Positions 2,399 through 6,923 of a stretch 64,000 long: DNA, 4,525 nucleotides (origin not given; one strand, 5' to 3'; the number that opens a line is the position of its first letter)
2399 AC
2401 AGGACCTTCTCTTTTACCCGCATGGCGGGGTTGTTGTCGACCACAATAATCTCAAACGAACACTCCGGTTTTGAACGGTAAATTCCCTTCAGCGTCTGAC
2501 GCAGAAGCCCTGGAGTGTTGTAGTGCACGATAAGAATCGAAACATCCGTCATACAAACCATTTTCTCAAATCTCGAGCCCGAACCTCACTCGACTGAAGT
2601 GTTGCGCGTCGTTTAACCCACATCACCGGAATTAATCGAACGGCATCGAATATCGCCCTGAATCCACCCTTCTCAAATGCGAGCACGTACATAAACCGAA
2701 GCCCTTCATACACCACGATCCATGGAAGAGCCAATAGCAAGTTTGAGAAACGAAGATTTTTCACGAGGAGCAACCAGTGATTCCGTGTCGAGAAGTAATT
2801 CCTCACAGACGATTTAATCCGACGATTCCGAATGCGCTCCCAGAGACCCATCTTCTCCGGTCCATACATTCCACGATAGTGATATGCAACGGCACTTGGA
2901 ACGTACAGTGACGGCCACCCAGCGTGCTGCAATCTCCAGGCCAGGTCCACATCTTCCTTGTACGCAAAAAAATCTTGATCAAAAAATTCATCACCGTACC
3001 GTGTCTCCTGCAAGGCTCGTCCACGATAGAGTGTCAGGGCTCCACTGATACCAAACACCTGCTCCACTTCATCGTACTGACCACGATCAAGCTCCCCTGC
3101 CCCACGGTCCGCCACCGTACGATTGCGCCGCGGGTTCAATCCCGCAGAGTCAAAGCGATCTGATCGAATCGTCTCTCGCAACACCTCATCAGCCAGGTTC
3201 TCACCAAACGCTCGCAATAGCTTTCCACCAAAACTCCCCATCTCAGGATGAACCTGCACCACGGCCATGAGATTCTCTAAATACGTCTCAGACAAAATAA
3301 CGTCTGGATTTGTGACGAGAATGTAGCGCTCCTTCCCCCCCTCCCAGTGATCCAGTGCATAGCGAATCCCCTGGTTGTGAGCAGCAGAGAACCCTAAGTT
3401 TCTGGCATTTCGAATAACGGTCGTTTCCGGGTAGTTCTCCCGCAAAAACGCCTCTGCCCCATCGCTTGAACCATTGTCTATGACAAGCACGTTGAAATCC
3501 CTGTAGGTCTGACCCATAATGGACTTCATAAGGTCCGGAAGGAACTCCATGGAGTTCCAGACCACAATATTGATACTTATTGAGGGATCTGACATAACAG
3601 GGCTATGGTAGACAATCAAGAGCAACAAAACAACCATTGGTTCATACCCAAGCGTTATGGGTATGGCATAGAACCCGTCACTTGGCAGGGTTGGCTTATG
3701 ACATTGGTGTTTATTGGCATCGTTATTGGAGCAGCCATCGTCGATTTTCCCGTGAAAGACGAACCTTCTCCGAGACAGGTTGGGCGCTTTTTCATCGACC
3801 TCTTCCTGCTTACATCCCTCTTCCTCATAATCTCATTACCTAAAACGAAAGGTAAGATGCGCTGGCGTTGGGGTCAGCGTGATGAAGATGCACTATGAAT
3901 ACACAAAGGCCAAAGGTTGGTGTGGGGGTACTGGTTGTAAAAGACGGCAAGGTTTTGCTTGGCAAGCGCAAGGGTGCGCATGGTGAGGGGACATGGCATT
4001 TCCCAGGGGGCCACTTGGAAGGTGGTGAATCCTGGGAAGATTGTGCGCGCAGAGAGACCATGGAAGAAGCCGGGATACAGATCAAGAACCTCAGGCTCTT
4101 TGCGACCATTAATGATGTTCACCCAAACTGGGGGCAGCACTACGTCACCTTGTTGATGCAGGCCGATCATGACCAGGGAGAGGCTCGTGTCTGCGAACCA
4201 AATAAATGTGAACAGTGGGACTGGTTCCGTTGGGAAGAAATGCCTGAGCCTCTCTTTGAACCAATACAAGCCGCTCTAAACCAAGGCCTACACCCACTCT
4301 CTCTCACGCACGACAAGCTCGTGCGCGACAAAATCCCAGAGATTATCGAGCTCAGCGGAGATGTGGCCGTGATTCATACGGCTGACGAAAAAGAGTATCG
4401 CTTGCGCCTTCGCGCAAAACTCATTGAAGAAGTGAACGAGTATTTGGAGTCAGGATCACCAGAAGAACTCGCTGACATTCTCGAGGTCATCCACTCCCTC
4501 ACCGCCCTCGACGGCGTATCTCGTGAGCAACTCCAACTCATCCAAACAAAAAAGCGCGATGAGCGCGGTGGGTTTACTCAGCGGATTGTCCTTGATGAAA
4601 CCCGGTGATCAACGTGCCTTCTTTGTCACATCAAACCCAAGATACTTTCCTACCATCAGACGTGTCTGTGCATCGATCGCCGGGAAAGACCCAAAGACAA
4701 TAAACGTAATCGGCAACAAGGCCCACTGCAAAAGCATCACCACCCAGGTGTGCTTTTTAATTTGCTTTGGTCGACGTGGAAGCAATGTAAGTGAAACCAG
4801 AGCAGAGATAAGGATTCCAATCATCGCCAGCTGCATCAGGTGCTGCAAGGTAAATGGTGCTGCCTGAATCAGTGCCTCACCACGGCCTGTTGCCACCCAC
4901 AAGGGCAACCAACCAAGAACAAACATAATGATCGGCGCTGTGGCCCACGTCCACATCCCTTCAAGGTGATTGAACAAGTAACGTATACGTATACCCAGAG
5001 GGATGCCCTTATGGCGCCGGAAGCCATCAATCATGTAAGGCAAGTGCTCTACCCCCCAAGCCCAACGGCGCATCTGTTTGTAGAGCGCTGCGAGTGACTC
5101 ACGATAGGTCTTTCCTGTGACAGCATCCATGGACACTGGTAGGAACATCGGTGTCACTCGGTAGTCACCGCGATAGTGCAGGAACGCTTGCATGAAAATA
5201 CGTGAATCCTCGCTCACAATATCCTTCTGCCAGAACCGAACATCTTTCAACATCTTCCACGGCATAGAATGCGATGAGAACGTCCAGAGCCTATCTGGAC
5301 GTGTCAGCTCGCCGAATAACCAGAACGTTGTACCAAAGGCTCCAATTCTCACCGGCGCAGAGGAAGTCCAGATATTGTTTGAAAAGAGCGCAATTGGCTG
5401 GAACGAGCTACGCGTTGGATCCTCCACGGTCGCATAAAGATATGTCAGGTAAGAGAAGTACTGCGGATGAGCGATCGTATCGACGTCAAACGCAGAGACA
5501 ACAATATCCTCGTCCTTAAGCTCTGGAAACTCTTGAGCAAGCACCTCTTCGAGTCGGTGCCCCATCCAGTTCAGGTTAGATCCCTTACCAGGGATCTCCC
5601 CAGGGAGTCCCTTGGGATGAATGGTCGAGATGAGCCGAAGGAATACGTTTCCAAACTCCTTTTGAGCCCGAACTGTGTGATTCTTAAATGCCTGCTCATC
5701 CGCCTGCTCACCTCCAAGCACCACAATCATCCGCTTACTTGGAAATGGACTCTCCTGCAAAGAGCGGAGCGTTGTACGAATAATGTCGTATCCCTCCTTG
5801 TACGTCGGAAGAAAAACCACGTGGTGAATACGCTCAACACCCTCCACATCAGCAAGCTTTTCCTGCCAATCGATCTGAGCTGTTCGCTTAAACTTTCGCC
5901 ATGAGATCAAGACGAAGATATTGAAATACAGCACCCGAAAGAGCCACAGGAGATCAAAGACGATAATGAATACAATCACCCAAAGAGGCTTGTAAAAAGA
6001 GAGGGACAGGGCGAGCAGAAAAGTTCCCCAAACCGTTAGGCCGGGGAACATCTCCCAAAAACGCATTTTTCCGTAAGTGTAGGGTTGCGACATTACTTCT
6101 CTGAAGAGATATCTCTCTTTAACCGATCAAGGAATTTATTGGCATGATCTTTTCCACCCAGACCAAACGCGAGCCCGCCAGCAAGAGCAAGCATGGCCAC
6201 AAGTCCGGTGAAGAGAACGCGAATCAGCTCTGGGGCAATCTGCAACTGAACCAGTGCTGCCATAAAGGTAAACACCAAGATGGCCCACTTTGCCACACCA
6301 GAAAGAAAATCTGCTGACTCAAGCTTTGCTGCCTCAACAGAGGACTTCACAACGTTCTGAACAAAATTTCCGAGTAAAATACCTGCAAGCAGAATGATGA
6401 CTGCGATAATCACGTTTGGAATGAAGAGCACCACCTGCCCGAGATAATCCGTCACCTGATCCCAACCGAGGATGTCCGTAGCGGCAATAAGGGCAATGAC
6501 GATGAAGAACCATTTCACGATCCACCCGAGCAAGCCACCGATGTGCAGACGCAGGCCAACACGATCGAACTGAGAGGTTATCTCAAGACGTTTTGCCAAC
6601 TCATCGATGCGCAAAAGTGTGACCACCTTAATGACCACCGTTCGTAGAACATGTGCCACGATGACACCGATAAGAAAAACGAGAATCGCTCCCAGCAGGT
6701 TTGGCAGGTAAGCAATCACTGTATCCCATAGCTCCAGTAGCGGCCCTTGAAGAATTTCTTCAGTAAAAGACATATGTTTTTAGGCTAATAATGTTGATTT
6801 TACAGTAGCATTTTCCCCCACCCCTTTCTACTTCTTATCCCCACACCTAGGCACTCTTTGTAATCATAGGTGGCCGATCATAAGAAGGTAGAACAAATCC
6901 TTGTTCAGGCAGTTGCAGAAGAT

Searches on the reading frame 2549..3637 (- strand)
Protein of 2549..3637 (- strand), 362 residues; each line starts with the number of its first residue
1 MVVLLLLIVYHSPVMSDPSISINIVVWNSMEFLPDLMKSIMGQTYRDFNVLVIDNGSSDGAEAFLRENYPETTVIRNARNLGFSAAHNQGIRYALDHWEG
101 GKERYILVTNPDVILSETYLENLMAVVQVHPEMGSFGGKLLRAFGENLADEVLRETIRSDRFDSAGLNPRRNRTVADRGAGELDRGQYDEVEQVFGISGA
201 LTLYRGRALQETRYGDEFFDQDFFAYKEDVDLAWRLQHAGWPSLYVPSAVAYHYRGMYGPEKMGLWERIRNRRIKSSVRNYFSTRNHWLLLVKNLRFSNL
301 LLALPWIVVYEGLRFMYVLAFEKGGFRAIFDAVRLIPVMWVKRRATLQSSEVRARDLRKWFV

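Call 27: search_protein_families(library=pfam, proteins=[window:2549-3637:-], max_evalue=0.0001)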
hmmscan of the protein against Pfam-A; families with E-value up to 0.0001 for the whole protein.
window:2549-3637:- (362 aa): 3 families
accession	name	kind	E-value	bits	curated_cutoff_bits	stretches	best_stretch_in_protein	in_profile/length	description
PF00535.33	Glycos_transf_2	-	3e-17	63.5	23.3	1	21-133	1-109/168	Glycosyl transferase family 2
PF13641.12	Glyco_tranf_2_3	-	2.7e-15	57.4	27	1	18-272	1-224/230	Glycosyltransferase like family 2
PF13632.12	Glyco_trans_2_3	-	2.2e-07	31.3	27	1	192-319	67-187/198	Glycosyl transferase family group 2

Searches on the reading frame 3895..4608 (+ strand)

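Call 27: search_protein_families(library=pfam, proteins=[window:3895-4608:+], max_evalue=0.0001)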
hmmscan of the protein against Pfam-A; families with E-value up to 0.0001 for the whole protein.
window:3895-4608:+ (237 aa): 2 families
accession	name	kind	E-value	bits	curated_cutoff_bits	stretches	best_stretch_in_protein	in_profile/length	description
PF00293.34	NUDIX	-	3e-25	89.2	21.1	1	7-123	3-125/134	NUDIX domain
PF14815.12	NUDIX_4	-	4.9e-06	26.7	35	1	10-70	2-60/113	NUDIX domain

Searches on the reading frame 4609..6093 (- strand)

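Call 21: search_protein_families(library=pfam, proteins=[window:4609-6093:-], max_evalue=0.0001)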
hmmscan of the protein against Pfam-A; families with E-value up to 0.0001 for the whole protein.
window:4609-6093:- (494 aa): 1 family
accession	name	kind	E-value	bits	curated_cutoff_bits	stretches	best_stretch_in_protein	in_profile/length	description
PF13632.12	Glyco_trans_2_3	-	7.2e-07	29.7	27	1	203-398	6-177/198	Glycosyl transferase family group 2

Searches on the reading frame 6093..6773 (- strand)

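Call 27: search_protein_families(library=pfam, proteins=[window:6093-6773:-], max_evalue=0.0001)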
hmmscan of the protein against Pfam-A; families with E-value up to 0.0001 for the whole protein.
window:6093-6773:- (226 aa): 1 family
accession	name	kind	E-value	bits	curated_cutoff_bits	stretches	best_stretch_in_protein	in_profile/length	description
PF05552.17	MS_channel_1st_1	-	2.1e-20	72.8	22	2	11-59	2-50/50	Mechanosensitive ion channel, conserved TM helix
